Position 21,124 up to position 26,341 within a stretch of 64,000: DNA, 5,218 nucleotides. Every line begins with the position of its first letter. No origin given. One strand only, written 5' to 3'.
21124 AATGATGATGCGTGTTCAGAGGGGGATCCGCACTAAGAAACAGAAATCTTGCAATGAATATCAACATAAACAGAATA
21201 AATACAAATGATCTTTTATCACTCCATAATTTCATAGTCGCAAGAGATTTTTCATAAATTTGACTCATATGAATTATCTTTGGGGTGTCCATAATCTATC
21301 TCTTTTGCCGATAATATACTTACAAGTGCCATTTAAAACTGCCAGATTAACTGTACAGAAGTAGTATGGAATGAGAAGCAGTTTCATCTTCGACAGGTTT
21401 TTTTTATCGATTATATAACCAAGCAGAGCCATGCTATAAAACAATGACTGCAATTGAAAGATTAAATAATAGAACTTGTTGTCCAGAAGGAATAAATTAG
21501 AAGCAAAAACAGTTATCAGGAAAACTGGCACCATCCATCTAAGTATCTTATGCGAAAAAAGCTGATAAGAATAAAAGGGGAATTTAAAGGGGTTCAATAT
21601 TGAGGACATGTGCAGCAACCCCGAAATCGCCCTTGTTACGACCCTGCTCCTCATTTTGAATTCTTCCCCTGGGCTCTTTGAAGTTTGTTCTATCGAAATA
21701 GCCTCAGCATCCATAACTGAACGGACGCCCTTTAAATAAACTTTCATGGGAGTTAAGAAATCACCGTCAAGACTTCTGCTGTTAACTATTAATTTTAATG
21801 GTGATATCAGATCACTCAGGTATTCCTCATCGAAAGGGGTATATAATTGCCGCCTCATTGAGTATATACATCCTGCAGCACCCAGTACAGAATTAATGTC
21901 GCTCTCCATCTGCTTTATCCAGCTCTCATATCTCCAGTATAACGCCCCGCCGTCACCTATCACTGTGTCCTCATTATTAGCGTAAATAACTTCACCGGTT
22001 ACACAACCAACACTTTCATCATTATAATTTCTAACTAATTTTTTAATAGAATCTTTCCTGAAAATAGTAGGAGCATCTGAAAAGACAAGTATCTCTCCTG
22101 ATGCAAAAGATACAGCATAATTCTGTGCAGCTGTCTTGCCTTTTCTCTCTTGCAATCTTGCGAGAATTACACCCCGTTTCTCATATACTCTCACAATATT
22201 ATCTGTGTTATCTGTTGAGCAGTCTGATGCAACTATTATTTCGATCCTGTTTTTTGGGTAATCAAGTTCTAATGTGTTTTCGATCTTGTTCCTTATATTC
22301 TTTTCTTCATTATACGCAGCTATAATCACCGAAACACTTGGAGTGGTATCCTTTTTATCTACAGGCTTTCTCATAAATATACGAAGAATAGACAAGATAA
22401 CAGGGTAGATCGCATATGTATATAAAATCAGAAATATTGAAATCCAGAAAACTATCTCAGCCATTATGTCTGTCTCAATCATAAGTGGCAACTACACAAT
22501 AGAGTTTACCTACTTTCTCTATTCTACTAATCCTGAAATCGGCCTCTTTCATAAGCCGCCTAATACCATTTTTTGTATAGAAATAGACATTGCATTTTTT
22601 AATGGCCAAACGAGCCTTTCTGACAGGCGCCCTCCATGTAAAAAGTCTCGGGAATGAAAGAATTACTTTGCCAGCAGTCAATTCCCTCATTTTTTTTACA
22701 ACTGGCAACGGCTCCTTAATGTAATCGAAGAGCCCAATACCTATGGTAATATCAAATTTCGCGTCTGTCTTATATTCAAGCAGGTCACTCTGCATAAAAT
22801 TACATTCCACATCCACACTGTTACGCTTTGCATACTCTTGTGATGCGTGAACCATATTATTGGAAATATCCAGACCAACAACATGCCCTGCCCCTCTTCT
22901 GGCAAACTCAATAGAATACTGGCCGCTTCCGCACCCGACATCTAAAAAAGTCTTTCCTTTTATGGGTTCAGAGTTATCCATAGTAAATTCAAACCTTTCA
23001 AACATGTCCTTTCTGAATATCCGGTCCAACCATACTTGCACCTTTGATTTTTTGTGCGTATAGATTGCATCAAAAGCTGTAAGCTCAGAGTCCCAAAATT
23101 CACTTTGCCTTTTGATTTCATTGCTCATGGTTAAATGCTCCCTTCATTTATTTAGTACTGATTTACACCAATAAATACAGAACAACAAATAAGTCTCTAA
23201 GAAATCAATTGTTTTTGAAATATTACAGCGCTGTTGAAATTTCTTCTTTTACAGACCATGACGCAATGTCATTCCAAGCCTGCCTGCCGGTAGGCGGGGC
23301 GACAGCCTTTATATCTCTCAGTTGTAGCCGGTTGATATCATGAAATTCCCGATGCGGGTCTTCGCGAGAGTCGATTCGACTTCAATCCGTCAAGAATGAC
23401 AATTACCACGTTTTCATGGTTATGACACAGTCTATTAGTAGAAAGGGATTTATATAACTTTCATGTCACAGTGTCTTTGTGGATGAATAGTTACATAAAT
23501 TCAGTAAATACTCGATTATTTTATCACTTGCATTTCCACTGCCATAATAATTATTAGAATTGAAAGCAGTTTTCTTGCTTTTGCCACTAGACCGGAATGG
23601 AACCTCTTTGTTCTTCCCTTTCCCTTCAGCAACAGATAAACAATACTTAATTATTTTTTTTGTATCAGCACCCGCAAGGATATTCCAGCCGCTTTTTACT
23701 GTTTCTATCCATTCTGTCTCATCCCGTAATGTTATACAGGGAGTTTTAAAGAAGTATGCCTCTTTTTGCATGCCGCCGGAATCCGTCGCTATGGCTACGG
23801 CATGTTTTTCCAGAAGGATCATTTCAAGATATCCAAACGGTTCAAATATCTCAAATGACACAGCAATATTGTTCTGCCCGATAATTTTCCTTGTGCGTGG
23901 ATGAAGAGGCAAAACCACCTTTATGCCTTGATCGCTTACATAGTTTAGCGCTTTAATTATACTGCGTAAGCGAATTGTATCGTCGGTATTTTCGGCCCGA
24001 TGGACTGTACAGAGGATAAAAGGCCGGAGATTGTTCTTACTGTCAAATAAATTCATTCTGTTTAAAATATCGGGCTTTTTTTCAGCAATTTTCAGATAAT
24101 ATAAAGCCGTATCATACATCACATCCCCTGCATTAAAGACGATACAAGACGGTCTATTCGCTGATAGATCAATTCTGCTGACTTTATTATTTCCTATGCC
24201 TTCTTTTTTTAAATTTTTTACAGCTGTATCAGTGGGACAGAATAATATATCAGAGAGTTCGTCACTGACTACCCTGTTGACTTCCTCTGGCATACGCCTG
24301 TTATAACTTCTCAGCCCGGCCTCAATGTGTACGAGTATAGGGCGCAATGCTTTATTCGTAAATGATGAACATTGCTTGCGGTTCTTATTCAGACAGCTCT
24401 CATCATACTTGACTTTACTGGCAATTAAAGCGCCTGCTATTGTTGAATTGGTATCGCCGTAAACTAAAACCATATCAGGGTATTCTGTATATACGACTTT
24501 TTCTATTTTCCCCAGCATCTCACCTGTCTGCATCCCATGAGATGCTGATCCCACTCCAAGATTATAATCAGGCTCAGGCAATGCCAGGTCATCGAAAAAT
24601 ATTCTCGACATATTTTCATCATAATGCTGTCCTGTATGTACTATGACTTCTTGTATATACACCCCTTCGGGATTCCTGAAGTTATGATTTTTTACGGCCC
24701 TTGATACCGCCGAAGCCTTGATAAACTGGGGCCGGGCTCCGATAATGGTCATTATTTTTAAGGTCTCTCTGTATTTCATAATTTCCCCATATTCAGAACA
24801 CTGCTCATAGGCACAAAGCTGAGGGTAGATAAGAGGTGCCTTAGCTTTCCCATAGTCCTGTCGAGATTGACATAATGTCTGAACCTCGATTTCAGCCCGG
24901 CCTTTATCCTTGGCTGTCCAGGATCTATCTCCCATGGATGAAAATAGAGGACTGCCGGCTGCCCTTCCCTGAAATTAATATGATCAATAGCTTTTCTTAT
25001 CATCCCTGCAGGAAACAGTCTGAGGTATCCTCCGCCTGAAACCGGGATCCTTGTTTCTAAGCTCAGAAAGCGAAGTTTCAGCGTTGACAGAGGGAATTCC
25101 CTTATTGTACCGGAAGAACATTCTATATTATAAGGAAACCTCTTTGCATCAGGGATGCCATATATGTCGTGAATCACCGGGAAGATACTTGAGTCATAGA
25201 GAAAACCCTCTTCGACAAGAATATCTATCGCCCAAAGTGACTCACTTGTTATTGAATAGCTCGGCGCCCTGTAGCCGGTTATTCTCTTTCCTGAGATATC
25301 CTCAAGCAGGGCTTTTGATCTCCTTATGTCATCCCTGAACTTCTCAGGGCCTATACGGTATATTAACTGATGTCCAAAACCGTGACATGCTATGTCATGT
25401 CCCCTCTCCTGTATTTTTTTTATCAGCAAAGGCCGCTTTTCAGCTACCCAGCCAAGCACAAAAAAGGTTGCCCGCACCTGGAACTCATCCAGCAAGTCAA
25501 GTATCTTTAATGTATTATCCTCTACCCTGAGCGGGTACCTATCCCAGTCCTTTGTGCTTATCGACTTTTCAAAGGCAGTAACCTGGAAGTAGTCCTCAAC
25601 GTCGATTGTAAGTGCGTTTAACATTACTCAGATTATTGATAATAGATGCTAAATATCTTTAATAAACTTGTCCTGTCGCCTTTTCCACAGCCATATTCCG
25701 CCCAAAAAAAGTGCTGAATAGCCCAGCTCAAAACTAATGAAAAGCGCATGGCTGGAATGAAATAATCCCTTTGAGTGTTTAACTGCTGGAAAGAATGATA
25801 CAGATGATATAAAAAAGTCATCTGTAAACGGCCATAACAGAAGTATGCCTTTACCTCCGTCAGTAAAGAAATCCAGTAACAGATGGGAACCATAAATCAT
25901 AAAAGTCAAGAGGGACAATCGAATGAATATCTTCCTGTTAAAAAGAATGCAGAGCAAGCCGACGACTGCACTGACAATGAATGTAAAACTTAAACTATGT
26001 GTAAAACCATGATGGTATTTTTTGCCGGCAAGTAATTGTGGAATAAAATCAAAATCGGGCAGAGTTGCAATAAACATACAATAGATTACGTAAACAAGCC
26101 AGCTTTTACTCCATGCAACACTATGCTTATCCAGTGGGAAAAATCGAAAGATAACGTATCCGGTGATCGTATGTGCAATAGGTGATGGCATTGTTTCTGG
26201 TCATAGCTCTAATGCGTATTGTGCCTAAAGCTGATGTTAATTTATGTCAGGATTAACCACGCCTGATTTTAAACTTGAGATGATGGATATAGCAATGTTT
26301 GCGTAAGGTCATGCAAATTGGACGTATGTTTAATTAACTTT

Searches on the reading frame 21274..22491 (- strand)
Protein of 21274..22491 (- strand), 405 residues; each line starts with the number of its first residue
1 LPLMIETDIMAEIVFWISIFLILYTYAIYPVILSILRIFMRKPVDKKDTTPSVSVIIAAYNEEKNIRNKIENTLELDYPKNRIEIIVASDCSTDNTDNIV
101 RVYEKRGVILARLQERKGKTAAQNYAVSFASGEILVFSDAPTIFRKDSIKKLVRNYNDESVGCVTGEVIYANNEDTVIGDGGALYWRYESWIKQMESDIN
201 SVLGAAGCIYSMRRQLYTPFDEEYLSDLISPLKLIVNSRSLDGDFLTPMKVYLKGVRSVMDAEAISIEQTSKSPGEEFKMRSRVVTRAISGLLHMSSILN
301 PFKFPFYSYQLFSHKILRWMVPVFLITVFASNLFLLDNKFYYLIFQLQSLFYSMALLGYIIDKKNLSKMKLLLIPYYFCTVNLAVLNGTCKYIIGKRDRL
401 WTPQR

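Call 10: search_protein_families(library=ncbifam, proteins=[window:21274-22491:-], max_evalue=1e-10)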
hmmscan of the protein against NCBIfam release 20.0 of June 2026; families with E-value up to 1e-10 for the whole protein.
window:21274-22491:- (405 aa): 8 families
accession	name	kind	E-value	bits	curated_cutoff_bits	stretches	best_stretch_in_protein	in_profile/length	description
TIGR03937.1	PgaC_IcaA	equivalog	1.9e-20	73.2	422.3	1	39-179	33-173/407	poly-beta-1,6-N-acetyl-D-glucosamine synthase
TIGR03111.1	glyc2_xrt_Gpos1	hypoth_equivalog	3.8e-20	72.1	363.95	1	9-172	3-173/439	TIGR03111 family XrtG-associated glycosyltransferase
TIGR03965.1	mycofact_glyco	equivalog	2.9e-17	62.7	280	1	46-179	69-202/467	mycofactocin biosynthesis glycosyltransferase MftF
TIGR04242.1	nodulat_NodC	equivalog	1e-15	57.6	550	1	42-178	39-178/395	chitooligosaccharide synthase NodC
NF038299.1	EPS_HpsN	equivalog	1.1e-14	54.2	425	1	51-220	1-180/317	hormogonium polysaccharide biosynthesis glycosyltransferase HpsN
NF041875.1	EPS_EpsD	equivalog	1.8e-13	50.6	370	1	53-169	1-117/325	exopolysaccharide biosynthesis glycosyltransferase EpsD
NF047683.1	TeichurnBiosyTuaG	equivalog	1.1e-12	48.1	400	1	49-158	4-113/252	teichuronic acid biosynthesis protein TuaG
NF007482.0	PRK10073.1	equivalog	1.2e-11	44.2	423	1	48-159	3-113/334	glycosyltransferase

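Call 79: search_solved_structures(query=window:21274-22491:-, max_evalue=0.0001)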
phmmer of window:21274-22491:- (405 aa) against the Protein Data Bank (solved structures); distinct sequences matched with E-value up to 0.0001: 14.
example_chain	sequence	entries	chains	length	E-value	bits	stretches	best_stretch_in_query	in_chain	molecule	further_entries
6yv7_A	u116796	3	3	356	4.2e-17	65.5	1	39-165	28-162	Glycosyl transferase, family 2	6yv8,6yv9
6yv7_B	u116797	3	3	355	4.2e-17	65.5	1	39-165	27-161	Glycosyl transferase, family 2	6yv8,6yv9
6p61_A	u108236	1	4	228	1.2e-11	47.5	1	50-154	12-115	Glycosyltransferase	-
5tze_C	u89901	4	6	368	1.8e-11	47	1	53-153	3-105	Glycosyl transferase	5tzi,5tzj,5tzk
5tz8_A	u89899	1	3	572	3.2e-11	46.1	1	53-152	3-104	Glycosyl transferase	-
5hea_A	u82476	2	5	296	7.3e-08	35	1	51-155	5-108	Putative glycosyltransferase (GalT1)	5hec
8vh7_A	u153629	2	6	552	3.8e-05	26.1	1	48-154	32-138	Heparosan synthase B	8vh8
9b8v_E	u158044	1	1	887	3.9e-05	26.1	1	21-140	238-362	Cellulose synthase catalytic subunit [UDP-forming]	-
7lby_A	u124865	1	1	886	3.9e-05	26.1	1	21-140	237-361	Cellulose synthase catalytic subunit [UDP-forming]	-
8viw_A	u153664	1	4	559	3.9e-05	26.1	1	48-154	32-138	Heparosan synthase B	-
9fmv_A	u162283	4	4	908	4e-05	26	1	21-140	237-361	Cellulose synthase catalytic subunit [UDP-forming]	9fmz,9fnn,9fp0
7msp_A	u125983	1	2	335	4.9e-05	25.7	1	45-167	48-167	SPbeta prophage-derived glycosyltransferase SunS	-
2z87_A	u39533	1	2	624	9.9e-05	24.7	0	49-180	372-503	Chondroitin synthase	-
2z86_A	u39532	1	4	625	9.9e-05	24.7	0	49-180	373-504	Chondroitin synthase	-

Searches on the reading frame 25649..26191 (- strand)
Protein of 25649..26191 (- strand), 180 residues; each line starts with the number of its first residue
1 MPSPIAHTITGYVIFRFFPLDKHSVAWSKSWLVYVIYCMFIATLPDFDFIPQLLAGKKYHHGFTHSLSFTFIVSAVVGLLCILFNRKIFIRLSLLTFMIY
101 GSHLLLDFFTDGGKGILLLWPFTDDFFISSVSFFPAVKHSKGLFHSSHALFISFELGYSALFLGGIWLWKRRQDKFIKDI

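Call 10: search_protein_families(library=ncbifam, proteins=[window:25649-26191:-], max_evalue=1e-10)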
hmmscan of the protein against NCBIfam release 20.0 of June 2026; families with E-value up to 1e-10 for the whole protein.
window:25649-26191:- (180 aa): 0 families

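Call 33: search_protein_families(library=pfam, proteins=[window:25649-26191:-], max_evalue=0.01)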
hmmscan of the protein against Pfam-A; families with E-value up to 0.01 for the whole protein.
window:25649-26191:- (180 aa): 2 families
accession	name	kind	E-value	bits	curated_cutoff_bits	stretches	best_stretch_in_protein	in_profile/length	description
PF04307.19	YdjM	-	3.3e-19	69.5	29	1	5-135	4-134/176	YdjM inner membrane protein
PF11750.13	DUF3307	-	0.0042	17.5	23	1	40-108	7-75/127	Protein of unknown function (DUF3307)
